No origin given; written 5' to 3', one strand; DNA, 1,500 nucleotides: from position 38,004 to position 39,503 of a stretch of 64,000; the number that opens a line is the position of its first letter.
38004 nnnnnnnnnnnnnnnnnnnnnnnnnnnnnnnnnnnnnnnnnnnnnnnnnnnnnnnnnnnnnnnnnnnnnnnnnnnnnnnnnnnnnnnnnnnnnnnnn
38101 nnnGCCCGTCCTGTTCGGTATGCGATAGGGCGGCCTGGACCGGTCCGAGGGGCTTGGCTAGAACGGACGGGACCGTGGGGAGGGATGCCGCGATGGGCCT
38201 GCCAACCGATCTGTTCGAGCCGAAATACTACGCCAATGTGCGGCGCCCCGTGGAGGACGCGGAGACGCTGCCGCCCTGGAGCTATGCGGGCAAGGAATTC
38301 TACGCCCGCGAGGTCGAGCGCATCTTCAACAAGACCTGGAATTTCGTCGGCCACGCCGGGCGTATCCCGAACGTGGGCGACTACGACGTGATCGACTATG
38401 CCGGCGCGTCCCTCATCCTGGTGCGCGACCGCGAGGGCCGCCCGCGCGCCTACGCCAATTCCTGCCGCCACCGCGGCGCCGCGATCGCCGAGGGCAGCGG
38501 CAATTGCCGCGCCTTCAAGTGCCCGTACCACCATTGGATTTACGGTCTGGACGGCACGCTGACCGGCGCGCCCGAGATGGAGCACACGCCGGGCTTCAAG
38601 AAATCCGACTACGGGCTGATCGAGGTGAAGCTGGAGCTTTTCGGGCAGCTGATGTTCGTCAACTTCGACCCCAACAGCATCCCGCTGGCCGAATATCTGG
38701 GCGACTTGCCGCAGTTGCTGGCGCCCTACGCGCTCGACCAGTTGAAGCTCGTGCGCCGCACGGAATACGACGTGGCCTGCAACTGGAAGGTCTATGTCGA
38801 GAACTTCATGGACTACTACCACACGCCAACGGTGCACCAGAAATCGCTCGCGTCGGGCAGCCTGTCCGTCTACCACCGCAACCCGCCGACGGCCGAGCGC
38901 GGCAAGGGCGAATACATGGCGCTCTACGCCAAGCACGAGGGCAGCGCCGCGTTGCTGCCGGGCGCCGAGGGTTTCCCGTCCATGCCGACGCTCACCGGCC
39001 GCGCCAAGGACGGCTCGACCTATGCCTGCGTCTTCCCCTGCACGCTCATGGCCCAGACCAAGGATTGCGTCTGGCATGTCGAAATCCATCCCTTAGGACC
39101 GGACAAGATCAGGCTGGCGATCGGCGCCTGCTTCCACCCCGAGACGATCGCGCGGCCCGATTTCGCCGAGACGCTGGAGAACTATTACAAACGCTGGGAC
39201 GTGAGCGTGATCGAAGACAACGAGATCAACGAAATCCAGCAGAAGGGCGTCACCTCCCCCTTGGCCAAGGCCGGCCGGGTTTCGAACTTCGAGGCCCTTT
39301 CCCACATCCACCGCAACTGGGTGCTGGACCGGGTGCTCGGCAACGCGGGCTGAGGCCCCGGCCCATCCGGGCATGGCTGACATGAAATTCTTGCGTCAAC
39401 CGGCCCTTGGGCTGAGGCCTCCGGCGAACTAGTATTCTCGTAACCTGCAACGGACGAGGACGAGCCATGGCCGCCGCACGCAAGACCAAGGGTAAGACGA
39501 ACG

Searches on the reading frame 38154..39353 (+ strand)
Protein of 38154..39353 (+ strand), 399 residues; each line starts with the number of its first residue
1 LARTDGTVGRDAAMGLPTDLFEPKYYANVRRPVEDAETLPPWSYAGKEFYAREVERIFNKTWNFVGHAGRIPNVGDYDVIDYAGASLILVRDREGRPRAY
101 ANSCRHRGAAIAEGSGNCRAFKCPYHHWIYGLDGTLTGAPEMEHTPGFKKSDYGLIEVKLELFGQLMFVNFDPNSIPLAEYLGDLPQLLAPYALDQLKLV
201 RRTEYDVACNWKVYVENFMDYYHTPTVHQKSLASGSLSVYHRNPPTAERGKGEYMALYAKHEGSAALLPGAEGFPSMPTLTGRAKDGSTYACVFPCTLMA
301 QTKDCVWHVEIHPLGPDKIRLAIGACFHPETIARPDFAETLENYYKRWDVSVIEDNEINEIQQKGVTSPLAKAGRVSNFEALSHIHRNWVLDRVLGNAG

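Call 44: search_protein_families(library=ncbifam, proteins=[window:38154-39353:+], max_evalue=0.00001)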
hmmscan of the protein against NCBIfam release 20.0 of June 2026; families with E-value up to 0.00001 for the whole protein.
window:38154-39353:+ (399 aa): 5 families
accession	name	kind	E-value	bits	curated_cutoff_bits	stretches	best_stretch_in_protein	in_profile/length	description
NF058607.1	GlBtMonoOxGbcA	equivalog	8.2e-42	143.1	670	1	37-234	31-228/420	glycine betaine monooxygenase oxygenase subunit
NF042946.1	3PPDioc_HcaE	equivalog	1.6e-34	119.7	830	1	39-231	16-217/450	3-phenylpropionate/cinnamic acid dioxygenase subunit alpha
NF041684.1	ant_diox_AndAc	equivalog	5.4e-30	104.3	750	1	28-228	12-222/418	anthranilate 1,2-dioxygenase large subunit AndAc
TIGR03228.1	anthran_1_2_A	equivalog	6e-28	97.7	671.9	1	45-260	22-241/438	anthranilate 1,2-dioxygenase large subunit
TIGR03229.1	benzo_1_2_benA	equivalog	1.7e-20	73.3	780.95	1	45-233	22-220/433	benzoate 1,2-dioxygenase large subunit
